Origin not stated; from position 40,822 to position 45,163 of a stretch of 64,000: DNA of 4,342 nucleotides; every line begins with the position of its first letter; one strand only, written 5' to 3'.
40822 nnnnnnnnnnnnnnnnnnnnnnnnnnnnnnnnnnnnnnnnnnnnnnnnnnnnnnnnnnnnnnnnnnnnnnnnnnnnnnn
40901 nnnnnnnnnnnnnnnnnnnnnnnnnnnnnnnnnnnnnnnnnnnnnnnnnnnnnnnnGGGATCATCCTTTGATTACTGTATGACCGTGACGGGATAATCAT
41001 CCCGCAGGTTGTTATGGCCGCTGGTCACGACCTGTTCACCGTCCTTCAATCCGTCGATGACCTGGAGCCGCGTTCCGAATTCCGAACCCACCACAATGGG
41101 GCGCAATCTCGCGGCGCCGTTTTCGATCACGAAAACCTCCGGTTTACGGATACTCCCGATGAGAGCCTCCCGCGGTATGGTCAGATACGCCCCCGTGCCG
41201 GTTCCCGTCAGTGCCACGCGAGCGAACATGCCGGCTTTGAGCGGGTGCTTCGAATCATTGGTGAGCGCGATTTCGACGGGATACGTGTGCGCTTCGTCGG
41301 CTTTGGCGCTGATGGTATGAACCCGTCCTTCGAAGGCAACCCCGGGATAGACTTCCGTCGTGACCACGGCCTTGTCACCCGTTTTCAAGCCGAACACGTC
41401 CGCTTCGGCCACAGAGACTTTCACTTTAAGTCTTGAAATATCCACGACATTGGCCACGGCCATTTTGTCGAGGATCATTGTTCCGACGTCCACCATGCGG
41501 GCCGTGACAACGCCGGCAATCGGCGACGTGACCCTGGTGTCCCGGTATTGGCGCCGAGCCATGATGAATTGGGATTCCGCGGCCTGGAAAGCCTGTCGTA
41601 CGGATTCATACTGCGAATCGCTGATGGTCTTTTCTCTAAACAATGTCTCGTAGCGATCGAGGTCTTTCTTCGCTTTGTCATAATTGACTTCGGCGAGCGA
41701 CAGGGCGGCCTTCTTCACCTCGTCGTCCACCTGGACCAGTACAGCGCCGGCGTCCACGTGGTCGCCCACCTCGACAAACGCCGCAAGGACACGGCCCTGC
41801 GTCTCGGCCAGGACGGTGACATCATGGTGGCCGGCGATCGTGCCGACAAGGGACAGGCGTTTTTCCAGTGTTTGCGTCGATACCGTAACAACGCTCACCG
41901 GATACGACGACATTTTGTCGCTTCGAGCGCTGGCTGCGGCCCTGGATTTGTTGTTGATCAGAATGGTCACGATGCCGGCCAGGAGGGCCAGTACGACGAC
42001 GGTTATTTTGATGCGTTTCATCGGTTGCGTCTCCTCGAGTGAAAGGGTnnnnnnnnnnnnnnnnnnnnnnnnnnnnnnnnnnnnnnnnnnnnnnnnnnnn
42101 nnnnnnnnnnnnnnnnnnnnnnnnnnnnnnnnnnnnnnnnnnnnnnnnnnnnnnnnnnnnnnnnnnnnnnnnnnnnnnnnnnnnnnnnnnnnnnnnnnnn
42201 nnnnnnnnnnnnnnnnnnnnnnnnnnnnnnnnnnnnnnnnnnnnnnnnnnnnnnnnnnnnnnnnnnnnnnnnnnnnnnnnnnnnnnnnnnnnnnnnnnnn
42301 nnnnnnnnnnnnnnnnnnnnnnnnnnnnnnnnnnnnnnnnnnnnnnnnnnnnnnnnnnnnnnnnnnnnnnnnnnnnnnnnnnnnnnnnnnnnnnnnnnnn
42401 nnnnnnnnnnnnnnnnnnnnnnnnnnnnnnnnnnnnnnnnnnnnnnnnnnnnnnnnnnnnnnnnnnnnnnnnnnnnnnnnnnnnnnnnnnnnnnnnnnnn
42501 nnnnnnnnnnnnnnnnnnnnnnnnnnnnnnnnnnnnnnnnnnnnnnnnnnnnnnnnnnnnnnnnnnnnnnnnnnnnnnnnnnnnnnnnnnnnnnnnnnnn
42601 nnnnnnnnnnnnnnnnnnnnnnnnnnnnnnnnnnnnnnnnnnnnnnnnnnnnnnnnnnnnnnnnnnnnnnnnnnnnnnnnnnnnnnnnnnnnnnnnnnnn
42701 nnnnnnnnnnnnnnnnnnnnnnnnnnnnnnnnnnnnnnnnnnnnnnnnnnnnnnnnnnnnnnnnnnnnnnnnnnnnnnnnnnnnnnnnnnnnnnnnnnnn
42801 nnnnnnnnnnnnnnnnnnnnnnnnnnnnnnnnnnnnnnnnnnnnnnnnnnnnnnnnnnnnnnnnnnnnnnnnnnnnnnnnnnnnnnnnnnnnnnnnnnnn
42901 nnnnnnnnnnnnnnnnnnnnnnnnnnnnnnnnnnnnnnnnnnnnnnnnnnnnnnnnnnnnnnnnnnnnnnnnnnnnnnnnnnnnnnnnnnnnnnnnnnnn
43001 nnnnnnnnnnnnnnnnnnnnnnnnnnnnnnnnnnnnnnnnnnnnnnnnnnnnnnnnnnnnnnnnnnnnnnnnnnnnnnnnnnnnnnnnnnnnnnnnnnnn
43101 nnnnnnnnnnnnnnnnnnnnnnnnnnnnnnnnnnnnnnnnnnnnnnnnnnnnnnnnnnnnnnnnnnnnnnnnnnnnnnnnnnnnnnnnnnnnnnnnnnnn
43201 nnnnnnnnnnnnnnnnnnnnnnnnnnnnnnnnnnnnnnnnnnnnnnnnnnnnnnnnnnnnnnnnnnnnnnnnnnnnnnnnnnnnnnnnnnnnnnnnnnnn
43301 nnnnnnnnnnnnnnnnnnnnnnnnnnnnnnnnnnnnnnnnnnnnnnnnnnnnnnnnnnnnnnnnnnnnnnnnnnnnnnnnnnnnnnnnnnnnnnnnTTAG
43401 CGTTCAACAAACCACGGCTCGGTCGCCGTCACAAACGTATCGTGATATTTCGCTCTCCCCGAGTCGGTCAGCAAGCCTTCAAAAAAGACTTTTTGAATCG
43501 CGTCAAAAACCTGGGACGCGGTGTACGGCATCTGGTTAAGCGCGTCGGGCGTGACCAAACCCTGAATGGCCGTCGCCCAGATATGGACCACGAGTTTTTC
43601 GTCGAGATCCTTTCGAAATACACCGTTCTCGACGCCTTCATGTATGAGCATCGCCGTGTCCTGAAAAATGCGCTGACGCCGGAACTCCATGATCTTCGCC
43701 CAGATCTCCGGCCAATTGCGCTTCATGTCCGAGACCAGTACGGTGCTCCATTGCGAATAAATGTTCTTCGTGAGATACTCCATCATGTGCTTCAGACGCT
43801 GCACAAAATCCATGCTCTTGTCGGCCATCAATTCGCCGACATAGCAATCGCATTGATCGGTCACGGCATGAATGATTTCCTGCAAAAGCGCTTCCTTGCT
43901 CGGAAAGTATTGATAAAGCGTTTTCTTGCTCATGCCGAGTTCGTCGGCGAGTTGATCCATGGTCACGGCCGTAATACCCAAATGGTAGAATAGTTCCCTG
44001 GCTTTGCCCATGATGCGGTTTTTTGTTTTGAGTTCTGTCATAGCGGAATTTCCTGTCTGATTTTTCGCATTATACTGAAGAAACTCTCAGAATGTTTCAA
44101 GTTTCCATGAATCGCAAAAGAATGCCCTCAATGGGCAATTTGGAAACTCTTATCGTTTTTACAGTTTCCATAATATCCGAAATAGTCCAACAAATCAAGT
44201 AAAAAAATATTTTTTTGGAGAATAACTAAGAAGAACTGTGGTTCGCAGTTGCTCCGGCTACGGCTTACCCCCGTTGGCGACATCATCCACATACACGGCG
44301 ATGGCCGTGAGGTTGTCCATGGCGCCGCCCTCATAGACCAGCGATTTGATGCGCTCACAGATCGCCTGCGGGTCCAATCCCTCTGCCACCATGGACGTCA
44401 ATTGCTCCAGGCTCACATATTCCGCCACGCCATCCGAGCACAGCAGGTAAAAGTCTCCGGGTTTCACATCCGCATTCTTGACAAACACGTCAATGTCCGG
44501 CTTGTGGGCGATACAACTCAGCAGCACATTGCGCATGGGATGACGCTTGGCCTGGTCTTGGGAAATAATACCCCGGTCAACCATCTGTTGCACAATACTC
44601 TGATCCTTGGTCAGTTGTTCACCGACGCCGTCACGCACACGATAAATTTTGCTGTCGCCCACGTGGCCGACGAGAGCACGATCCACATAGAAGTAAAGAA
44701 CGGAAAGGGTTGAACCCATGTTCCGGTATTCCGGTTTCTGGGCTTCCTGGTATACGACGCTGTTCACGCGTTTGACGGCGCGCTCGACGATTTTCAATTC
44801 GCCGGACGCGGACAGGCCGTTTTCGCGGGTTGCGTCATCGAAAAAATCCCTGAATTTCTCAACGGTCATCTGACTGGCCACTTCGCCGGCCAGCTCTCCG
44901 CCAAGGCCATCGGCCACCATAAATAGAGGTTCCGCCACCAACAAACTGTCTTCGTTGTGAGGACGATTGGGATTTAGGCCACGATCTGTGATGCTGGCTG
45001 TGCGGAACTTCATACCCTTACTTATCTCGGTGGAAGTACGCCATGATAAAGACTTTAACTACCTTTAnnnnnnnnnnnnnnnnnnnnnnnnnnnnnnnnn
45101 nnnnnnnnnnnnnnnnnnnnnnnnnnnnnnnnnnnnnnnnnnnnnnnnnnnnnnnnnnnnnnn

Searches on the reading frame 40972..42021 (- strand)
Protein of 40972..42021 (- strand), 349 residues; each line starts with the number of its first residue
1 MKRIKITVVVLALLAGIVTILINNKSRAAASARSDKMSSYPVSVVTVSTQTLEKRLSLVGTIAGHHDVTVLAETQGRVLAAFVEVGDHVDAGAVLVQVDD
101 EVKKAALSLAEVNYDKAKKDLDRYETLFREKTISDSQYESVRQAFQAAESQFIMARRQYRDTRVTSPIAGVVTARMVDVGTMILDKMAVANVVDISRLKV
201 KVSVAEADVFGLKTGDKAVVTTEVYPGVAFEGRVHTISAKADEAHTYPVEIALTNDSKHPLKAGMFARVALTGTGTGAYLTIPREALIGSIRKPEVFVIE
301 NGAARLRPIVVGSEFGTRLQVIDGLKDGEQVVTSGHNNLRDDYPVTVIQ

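Call 7: search_protein_families(library=pfam, proteins=[window:40972-42021:-], max_evalue=0.01)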
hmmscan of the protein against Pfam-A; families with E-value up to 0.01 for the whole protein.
window:40972-42021:- (349 aa): 3 families
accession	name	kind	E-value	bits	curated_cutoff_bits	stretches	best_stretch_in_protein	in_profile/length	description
PF16576.10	HlyD_D23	-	7.5e-21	74.8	30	1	52-267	2-214/214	Barrel-sandwich domain of CusB or HlyD membrane-fusion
PF13437.12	HlyD_3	-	7.8e-16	59.2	22.2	1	164-264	2-106/106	HlyD family secretion protein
PF00529.27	CusB_dom_1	-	0.00055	20.6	26.5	0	42-270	4-86/89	Cation efflux system protein CusB domain 1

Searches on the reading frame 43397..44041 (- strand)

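Call 32: search_protein_families(library=pfam, proteins=[window:43397-44041:-], max_evalue=0.001)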
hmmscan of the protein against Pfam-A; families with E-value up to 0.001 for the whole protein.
window:43397-44041:- (214 aa): 3 families
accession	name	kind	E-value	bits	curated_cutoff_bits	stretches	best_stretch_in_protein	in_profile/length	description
PF00440.29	TetR_N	-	1.1e-15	57.6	24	1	10-56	1-47/47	Bacterial regulatory proteins, tetR family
PF17932.6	TetR_C_24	-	4.8e-05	24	26.4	1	79-161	4-86/114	Tetracyclin repressor-like, C-terminal domain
PF13309.12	HTH_22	-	0.00056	20.3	29.6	0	28-45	44-61/63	HTH domain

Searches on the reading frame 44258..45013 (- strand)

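Call 32: search_protein_families(library=pfam, proteins=[window:44258-45013:-], max_evalue=0.001)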
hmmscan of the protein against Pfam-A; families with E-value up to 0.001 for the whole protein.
window:44258-45013:- (251 aa): 3 families
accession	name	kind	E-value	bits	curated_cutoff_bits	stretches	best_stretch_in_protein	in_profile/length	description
PF13672.11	PP2C_2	-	2.2e-12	47.4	24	1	20-210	12-189/209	Protein phosphatase 2C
PF00481.26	PP2C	-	3.9e-09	37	20.3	1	20-140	26-142/255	Protein phosphatase 2C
PF07228.17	SpoIIE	-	7.2e-05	23.2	25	0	169-239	106-188/192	Stage II sporulation protein E (SpoIIE)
